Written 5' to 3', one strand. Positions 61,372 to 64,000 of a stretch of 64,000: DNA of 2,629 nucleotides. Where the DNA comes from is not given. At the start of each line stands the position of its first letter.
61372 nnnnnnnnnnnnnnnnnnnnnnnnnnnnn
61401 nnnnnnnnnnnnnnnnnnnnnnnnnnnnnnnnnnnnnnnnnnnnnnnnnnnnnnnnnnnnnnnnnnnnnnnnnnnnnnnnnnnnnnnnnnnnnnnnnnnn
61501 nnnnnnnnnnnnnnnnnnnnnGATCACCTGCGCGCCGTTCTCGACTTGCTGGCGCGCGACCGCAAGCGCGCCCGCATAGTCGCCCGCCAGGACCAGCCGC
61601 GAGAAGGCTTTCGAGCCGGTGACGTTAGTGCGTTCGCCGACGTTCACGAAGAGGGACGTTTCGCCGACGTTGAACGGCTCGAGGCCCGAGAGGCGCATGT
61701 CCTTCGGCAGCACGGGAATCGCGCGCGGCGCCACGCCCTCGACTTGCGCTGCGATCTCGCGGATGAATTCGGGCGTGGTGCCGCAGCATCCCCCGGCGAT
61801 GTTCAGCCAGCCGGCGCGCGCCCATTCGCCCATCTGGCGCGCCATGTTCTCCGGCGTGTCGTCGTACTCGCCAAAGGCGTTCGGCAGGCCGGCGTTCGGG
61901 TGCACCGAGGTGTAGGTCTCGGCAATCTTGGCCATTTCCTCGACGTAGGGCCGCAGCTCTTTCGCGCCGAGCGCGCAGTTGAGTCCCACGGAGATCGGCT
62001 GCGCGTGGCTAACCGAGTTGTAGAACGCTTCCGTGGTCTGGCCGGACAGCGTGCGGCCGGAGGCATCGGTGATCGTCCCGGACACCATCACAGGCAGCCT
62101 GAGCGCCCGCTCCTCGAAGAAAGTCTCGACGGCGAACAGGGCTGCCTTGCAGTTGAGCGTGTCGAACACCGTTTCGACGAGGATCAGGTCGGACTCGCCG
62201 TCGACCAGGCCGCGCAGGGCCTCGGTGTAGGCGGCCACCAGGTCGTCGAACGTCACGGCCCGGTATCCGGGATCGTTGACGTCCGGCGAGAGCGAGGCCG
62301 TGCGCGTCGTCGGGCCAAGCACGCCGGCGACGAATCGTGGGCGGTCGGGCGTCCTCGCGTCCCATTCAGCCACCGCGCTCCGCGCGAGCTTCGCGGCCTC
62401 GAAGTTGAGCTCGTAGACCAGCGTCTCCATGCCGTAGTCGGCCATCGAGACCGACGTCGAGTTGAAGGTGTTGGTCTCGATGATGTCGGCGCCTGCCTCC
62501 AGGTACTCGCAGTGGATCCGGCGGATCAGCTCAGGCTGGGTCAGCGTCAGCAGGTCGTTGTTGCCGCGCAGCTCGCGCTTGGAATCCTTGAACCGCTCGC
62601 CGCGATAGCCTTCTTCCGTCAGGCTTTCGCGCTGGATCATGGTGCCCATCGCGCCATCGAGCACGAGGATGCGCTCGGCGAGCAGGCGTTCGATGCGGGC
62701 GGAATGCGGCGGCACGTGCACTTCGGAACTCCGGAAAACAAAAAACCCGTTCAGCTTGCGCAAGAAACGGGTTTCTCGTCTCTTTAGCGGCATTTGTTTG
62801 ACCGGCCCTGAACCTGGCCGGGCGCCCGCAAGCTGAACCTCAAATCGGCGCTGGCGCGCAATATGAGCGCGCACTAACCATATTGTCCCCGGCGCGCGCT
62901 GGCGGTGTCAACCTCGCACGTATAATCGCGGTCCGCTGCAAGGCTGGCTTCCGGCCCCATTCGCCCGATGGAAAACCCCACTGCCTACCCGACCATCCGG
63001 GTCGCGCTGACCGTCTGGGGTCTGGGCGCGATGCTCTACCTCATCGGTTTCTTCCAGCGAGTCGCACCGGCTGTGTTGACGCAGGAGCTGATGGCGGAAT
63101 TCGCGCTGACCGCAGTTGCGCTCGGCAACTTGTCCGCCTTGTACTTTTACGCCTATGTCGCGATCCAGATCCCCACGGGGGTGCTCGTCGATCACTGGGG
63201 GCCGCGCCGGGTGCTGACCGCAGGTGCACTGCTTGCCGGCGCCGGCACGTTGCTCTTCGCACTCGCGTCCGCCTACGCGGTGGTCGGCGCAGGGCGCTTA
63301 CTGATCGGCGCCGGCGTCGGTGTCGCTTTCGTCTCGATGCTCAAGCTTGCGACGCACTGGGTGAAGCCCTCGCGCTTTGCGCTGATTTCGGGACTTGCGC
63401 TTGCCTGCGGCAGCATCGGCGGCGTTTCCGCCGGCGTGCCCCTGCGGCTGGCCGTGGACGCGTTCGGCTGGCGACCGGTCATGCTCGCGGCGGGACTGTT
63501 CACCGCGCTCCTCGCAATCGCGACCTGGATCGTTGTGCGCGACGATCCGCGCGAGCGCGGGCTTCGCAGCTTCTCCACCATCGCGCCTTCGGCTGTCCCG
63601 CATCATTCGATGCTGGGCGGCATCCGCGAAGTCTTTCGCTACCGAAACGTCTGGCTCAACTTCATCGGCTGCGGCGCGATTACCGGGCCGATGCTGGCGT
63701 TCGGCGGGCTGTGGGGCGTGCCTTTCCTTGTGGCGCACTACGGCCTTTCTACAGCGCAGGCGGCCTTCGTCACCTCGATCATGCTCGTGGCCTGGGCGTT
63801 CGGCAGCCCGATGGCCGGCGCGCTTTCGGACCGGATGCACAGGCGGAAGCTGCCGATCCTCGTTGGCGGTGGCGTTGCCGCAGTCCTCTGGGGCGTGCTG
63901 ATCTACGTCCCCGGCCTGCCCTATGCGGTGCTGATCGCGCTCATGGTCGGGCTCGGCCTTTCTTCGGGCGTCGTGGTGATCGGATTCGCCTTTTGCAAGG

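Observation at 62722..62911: Unassigned terminator/antiterminator leader (riboswitch or attenuator candidate) upstream of metH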

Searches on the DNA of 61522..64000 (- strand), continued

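Call 11: search_rna_families(sources=[L001, L002, L003, L004, L005, L006, L007, L008, L009, L010, L011, L012, L013, L014, L025, L026, L034, L046, L049, L017], threshold=gathering, show_alignments=3)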
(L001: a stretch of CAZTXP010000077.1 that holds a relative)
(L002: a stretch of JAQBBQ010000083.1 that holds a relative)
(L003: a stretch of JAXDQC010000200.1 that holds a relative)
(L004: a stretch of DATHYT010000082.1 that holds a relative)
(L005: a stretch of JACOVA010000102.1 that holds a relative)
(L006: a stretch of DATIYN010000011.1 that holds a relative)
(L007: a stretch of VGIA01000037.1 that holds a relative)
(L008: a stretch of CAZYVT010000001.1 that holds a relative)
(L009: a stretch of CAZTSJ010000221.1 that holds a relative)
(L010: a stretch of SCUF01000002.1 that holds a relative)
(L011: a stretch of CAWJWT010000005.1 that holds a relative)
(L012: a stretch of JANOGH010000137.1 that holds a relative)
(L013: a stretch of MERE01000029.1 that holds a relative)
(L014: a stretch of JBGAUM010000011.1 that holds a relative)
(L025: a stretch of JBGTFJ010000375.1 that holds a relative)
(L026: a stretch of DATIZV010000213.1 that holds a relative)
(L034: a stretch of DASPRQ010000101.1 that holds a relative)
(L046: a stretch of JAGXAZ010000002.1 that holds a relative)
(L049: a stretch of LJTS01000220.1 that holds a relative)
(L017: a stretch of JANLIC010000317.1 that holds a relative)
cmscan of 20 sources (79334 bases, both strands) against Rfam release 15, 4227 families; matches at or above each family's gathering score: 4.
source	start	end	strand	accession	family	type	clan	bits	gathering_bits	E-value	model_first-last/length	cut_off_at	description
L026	1346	1423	+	RF00521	SAM_alpha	Cis-reg; riboswitch;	-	40.1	36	1.8e-05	1-79/79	no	Alpha-proteobacteria SAM riboswitch aptamer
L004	1363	1439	+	RF00521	SAM_alpha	Cis-reg; riboswitch;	-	38.9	36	3.9e-05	1-79/79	no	Alpha-proteobacteria SAM riboswitch aptamer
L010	1331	1408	+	RF00521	SAM_alpha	Cis-reg; riboswitch;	-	38.8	36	4e-05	1-79/79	no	Alpha-proteobacteria SAM riboswitch aptamer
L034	1372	1449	+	RF00521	SAM_alpha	Cis-reg; riboswitch;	-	38.6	36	4.5e-05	1-79/79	no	Alpha-proteobacteria SAM riboswitch aptamer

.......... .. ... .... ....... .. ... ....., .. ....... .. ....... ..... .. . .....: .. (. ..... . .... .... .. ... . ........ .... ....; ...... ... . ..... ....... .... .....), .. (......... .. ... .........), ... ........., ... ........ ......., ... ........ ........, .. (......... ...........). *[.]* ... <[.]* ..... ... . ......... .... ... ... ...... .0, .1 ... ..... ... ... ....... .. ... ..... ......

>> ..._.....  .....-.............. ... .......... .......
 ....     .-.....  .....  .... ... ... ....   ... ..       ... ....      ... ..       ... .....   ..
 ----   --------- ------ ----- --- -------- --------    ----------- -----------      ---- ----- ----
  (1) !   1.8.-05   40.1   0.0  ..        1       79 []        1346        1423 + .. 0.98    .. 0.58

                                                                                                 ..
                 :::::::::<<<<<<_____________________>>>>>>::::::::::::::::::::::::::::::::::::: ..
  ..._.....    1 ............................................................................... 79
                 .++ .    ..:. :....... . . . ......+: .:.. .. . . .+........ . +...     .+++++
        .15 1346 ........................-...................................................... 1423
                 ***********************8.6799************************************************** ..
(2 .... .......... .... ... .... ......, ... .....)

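Call 32: build_rna_model(alignment_id=A1, structure=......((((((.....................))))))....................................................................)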
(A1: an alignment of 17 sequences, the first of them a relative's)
Model R1 built from alignment A1 (17 sequences, 107 columns); structure: as given.
model positions 67; base pairs 6; branch points 0; effective number of sequences 3.17; information 0.838 bits per position. Calibrated on 0.2 Mb of random sequence (short: E-values are rough).
structure used (alignment columns):
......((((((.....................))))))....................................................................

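Call 33: search_with_rna_model(model_id=R1, source=window, max_evalue=1, show_alignments=3)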
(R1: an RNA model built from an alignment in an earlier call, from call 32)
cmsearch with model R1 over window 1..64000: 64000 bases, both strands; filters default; matches with E-value up to 1: 7.
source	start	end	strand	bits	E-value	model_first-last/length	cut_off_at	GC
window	62771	62858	-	73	8.3e-22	1-67/67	no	0.62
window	715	783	+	11.7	0.05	1-67/67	no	0.64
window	60545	60593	+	10.8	0.095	7-43/67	no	0.59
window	24413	24475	-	10.4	0.13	1-67/67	no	0.63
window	5965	6025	-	10.3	0.14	1-67/67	no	0.69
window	61531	61560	+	9.1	0.32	7-42/67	no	0.73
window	60232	60327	-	9.1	0.33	1-67/67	no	0.66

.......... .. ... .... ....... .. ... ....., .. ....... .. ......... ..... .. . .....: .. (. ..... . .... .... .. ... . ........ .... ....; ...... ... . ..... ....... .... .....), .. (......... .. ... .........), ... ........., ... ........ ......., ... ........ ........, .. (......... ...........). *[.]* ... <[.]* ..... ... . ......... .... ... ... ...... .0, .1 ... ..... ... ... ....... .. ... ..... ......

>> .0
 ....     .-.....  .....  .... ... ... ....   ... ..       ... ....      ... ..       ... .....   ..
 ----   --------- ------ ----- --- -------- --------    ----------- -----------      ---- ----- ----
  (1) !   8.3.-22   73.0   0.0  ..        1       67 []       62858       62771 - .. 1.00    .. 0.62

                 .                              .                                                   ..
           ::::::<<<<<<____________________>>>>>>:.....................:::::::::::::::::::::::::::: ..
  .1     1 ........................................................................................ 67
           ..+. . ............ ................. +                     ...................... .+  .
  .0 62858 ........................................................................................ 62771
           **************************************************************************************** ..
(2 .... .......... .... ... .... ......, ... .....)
